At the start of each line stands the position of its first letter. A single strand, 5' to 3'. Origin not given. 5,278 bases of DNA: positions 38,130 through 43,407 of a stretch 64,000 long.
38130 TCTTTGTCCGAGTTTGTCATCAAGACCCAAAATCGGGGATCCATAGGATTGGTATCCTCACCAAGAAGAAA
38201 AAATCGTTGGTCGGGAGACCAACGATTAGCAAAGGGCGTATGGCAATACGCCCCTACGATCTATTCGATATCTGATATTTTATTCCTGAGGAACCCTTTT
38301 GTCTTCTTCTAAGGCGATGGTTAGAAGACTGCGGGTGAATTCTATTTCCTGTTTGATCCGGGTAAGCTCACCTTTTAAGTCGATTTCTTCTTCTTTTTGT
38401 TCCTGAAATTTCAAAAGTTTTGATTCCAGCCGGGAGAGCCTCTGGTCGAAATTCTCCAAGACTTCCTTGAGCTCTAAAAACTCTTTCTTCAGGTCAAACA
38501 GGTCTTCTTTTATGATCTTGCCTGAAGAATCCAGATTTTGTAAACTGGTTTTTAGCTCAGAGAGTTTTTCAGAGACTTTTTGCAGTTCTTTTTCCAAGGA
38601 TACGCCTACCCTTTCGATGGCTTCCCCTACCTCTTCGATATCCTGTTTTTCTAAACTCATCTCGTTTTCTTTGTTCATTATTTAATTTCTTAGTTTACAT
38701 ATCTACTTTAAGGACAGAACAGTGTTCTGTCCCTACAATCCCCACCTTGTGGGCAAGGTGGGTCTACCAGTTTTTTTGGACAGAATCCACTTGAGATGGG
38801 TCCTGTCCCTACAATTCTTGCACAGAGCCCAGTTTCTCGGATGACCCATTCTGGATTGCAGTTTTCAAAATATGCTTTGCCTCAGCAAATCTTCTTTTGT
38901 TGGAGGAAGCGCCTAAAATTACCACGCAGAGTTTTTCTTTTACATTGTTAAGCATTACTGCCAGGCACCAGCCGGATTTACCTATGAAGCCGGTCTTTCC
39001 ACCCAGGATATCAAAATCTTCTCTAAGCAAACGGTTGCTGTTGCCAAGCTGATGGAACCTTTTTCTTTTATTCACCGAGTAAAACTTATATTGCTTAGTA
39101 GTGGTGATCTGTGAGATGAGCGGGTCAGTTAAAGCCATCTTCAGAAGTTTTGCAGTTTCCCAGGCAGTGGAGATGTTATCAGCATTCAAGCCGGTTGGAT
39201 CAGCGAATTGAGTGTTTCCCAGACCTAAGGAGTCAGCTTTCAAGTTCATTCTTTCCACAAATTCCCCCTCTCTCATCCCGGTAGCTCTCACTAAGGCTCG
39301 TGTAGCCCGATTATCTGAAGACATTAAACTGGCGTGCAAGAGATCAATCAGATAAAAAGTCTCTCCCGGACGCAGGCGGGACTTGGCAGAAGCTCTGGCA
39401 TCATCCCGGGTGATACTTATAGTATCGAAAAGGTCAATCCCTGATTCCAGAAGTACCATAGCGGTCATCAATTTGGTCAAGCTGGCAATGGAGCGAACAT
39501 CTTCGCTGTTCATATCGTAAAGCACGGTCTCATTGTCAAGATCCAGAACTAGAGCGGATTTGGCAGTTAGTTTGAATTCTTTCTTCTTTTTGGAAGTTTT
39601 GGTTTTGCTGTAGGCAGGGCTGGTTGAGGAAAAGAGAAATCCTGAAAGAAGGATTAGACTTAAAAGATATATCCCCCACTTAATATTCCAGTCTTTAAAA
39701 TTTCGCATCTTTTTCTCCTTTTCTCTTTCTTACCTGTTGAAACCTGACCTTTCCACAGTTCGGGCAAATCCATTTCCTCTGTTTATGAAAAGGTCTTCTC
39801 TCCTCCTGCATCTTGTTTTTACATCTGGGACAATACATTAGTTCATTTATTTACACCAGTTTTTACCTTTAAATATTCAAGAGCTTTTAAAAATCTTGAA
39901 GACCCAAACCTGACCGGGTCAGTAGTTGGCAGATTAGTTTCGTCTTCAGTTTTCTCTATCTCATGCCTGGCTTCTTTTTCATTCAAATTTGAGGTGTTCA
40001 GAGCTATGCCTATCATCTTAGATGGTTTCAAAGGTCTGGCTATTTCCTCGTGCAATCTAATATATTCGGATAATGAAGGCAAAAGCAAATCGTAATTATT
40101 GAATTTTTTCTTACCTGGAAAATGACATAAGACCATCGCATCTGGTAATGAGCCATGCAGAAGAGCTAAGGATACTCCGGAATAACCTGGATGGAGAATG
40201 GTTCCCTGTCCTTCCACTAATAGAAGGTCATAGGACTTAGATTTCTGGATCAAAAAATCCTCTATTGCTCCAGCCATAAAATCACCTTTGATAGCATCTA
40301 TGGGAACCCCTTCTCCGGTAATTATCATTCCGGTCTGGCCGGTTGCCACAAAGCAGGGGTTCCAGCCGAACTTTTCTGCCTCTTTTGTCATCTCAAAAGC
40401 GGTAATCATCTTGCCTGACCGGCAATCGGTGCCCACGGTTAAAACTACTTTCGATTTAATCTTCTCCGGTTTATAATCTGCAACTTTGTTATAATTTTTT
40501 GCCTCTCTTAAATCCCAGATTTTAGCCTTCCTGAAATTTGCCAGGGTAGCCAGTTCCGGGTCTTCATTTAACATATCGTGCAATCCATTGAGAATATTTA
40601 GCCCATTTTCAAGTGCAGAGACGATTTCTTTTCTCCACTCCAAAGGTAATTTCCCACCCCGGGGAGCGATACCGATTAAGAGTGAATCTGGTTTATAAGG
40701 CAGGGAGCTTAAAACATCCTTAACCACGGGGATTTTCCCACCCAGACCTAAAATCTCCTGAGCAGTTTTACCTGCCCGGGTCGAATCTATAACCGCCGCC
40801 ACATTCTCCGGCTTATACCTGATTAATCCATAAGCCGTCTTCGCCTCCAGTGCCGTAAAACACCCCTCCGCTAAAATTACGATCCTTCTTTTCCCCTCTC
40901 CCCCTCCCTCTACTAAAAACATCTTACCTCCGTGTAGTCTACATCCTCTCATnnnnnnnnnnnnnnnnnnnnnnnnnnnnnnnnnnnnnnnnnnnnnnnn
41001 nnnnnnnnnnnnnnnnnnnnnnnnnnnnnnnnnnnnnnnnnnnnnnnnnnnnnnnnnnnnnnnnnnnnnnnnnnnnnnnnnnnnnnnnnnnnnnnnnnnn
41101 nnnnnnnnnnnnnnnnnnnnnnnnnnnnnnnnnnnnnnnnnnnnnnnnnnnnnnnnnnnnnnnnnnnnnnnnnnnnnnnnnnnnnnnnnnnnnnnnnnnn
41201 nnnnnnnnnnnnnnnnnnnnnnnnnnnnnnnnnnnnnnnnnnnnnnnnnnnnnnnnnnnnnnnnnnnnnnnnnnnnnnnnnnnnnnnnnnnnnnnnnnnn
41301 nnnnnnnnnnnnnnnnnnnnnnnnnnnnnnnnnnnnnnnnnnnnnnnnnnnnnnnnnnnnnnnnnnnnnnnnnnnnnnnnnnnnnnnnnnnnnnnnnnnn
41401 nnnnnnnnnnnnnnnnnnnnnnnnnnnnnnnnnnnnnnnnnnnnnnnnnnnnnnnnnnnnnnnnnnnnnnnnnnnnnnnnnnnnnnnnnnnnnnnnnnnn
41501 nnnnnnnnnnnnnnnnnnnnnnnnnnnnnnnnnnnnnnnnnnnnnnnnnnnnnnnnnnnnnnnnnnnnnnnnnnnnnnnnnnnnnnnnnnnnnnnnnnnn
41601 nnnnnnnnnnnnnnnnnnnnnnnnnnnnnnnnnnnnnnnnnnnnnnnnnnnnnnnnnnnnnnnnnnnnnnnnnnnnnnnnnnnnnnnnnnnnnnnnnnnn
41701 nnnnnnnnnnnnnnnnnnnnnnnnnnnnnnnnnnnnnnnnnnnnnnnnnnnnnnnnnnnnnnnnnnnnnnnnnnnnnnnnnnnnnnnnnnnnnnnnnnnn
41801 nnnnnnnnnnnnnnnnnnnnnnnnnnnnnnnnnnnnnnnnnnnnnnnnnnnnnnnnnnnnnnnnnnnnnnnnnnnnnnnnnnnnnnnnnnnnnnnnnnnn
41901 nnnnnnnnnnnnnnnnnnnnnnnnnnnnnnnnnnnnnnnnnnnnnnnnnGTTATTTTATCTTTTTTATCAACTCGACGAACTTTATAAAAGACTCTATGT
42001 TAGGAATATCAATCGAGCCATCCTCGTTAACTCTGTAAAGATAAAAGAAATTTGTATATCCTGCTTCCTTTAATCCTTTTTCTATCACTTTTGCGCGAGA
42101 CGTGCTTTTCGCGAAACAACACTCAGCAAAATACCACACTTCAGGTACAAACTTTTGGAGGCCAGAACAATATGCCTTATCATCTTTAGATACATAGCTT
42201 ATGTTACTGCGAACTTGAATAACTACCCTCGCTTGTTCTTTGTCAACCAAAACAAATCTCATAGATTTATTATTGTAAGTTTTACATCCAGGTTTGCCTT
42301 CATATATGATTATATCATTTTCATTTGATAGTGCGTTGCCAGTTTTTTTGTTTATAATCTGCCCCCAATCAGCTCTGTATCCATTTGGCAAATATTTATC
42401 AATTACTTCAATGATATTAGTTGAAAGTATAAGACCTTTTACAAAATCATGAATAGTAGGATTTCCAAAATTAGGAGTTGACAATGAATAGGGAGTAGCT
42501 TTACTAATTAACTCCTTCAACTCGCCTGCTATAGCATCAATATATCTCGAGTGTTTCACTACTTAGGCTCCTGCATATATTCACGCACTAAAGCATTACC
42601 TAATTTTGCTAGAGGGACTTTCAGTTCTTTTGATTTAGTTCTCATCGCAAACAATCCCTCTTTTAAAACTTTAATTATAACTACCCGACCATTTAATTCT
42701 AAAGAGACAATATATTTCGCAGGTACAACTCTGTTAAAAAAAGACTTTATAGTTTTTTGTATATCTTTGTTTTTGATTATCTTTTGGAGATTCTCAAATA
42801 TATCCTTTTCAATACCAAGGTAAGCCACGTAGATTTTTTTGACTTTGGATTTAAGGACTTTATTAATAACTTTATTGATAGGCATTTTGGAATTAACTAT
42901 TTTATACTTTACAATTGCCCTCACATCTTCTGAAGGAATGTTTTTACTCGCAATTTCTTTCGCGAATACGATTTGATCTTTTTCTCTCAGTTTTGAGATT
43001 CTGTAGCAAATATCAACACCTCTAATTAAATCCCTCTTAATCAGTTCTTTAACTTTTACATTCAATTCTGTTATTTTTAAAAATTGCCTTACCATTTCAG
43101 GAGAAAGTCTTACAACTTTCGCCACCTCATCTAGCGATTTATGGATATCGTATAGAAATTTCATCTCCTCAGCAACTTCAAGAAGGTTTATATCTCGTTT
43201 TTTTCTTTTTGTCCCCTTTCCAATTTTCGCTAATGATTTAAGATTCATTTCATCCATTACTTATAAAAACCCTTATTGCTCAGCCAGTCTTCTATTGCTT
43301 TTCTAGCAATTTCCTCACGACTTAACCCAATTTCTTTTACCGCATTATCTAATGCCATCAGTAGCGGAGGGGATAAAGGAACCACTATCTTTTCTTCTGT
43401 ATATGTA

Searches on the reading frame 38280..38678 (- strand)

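Call 10: search_protein_families(library=pfam, proteins=[window:38280-38678:-])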
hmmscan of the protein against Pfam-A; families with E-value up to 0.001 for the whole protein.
window:38280-38678:- (132 aa): 2 families
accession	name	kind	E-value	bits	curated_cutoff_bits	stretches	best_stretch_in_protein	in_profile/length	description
PF06009.19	Laminin_II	-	5.7e-06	26.8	33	1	24-118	11-105/138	Laminin Domain II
PF07889.17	DUF1664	-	3.4e-05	24.3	34.6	1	12-87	48-123/124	Protein of unknown function (DUF1664)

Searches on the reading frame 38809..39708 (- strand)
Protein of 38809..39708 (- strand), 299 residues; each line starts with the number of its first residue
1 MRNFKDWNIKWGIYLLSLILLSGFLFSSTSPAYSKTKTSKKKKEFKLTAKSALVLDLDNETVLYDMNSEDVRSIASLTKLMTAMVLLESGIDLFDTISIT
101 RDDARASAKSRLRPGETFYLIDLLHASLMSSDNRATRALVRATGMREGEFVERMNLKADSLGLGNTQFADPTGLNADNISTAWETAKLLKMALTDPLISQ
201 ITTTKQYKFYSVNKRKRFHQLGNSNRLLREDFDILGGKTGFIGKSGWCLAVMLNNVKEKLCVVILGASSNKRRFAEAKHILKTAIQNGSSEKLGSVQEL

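Call 10: search_protein_families(library=pfam, proteins=[window:38809-39708:-])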
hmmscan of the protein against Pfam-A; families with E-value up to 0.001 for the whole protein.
window:38809-39708:- (299 aa): 3 families
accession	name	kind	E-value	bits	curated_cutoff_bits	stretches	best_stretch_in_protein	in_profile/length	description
PF00768.25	Peptidase_S11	-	1.3e-43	149.7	27.6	1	42-268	5-238/239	D-alanyl-D-alanine carboxypeptidase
PF13354.11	Beta-lactamase2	-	3.7e-13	49.8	22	1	52-209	2-163/214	Beta-lactamase enzyme family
PF02113.21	Peptidase_S13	-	0.00034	19.9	22.8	0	87-200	244-362/444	D-Ala-D-Ala carboxypeptidase 3 (S13) family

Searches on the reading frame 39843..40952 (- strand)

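Call 10: search_protein_families(library=pfam, proteins=[window:39843-40952:-])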
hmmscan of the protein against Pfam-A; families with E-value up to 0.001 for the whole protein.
window:39843-40952:- (369 aa): 2 families
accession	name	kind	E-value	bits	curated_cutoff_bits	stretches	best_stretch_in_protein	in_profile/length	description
PF07755.17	DUF1611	-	2.4e-69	233.2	25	1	157-354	2-200/201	Domain of unknown function (DUF1611_C) P-loop domain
PF17396.8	DUF1611_N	-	4.6e-28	97.8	22.6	1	58-150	2-94/95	Domain of unknown function (DUF1611_N) Rossmann-like domain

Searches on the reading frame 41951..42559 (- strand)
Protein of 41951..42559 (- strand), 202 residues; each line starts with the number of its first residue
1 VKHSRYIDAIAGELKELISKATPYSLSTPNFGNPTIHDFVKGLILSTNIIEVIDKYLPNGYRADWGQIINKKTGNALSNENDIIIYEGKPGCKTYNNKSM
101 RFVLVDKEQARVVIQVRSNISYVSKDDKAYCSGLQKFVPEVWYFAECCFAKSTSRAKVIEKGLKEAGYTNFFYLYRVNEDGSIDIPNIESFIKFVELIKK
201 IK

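Call 10: search_protein_families(library=pfam, proteins=[window:41951-42559:-])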
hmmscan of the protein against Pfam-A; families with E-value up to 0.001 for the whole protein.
window:41951-42559:- (202 aa): 1 family
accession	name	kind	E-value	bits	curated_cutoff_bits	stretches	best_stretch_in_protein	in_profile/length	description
PF20247.3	DUF6602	-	3.4e-07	30.5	27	1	38-122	10-88/104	Domain of unknown function (DUF6602)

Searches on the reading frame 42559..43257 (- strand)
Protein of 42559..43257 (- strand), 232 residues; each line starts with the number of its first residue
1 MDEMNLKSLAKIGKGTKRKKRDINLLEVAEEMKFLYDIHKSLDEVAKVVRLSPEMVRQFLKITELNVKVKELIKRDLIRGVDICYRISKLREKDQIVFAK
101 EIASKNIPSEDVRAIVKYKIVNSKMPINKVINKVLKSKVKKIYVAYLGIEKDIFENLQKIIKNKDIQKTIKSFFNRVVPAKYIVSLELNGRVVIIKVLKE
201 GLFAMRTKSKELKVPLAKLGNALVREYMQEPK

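Call 10: search_protein_families(library=pfam, proteins=[window:42559-43257:-])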
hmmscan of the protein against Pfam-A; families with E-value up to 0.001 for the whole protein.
window:42559-43257:- (232 aa): 1 family
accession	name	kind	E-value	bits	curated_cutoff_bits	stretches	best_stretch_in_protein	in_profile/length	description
PF17762.8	HTH_ParB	-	7.9e-05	23.2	22.6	1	22-117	2-98/102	ParB HTH domain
